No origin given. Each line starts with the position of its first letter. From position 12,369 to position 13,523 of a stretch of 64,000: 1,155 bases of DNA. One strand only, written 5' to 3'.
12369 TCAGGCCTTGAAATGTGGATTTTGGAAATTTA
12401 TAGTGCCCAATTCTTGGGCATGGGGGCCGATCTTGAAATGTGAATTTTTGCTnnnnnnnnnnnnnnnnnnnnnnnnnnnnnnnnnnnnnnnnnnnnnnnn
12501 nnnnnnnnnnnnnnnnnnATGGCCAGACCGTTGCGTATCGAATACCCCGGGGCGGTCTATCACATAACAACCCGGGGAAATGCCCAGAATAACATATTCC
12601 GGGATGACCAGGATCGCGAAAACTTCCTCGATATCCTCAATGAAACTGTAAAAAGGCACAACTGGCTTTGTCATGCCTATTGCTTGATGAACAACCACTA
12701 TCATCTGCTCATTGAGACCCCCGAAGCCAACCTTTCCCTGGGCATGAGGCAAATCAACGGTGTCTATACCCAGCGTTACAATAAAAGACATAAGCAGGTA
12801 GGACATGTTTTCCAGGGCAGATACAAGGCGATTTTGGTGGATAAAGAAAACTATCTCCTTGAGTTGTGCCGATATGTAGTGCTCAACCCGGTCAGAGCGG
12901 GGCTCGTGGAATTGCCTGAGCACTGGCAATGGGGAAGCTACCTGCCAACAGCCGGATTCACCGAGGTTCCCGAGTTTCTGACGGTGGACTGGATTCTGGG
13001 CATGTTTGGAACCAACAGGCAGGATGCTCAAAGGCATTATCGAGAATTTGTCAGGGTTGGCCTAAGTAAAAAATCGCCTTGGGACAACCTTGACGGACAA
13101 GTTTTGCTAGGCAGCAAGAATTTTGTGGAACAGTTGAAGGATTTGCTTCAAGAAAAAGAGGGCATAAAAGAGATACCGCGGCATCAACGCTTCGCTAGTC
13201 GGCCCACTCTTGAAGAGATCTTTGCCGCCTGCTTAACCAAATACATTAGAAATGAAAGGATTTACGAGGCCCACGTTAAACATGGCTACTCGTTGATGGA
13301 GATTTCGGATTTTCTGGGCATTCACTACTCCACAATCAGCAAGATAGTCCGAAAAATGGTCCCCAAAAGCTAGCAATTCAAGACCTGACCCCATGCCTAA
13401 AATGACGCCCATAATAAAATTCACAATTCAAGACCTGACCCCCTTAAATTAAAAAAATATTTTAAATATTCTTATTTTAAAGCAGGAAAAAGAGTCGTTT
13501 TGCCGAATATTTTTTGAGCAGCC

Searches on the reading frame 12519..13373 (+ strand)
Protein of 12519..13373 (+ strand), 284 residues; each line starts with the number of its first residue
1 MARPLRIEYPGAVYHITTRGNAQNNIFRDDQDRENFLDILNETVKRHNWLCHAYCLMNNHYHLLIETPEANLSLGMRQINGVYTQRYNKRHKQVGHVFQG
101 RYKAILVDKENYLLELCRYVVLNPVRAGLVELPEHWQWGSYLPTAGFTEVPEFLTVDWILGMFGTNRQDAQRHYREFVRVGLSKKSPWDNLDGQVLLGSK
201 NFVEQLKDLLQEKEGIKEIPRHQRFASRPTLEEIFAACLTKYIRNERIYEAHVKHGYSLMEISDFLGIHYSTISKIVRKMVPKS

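Call 10: search_protein_families(library=pfam, proteins=[window:12519-13373:+], max_evalue=0.01)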
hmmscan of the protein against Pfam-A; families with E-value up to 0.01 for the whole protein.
window:12519-13373:+ (284 aa): 5 families
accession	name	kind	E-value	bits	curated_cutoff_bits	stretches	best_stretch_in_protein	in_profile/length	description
PF01797.21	Y1_Tnp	-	1e-14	55.1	23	1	13-120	6-118/121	Transposase IS200 like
PF13936.12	HTH_38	-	6.4e-05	23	27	1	246-278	11-42/44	Helix-turn-helix domain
PF13384.12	HTH_23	-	0.0013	18.9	24.6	1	252-278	13-39/50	Homeodomain-like domain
PF25787.1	HTH_SB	-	0.0027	17.9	43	1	247-280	14-46/53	Sleeping Beauty transposase HTH domain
PF13518.12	HTH_28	-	0.0051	17.3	25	0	253-279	9-35/52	Helix-turn-helix domain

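Call 11: search_protein_families(library=ncbifam, proteins=[window:12519-13373:+], max_evalue=0.01)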
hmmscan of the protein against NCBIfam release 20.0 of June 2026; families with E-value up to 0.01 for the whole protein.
window:12519-13373:+ (284 aa): 3 families
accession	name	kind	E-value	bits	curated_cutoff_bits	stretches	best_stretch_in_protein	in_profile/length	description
NF047646.1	REP_Tyr_transpos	equivalog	1.5e-25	89.8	80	1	6-138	4-145/146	REP-associated tyrosine transposase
NF033573.1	transpos_IS200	equivalog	0.0023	18.2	55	1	14-95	13-94/126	IS200/IS605 family transposase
TIGR02937.1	sigma70-ECF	superfamily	0.007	16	42.9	0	159-280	56-157/165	sigma-70 family RNA polymerase sigma factor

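Call 54: search_solved_structures(query=window:12519-13373:+, max_evalue=0.01)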
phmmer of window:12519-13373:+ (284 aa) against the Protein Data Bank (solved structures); distinct sequences matched with E-value up to 0.01: 0.

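Call 59: find_homologous_proteins(query=window:12519-13373:+)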
Query window:12519-13373:+ (284 aa): 8000 proteins with E <= 0.001 among 8000 candidates; the best 120 are listed.
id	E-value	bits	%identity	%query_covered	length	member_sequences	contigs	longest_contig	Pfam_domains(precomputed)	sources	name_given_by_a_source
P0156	1.2e-194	663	100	100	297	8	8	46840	PF01797.22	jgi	-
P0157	1.3e-145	502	72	99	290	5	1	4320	PF13384.13,PF01797.22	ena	-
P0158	2.5e-143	495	72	99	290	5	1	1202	PF13384.13,PF01797.22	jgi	-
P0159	4.2e-141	487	73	100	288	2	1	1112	PF01797.22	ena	-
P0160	8.1e-141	486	73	99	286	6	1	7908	PF13384.13,PF01797.22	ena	-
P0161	9.8e-140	483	70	99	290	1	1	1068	PF01797.22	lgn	-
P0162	2.4e-139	482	70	99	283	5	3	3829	PF01797.22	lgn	-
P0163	6.3e-139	480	73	99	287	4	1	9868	PF01797.22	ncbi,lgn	-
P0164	5.7e-137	474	71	99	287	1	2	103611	PF01797.22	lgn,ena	-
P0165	9.0e-137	473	71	99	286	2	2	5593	PF01797.22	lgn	-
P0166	1.1e-134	466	71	99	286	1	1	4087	PF01797.22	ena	-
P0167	1.4e-134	466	68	100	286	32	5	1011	PF13384.13,PF01797.22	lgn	-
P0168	8.0e-134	464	70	99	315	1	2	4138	PF01797.22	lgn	-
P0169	1.4e-133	463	68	100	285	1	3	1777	PF13384.13,PF01797.22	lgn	-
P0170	5.3e-133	461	68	100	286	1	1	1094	PF13384.13,PF01797.22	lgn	-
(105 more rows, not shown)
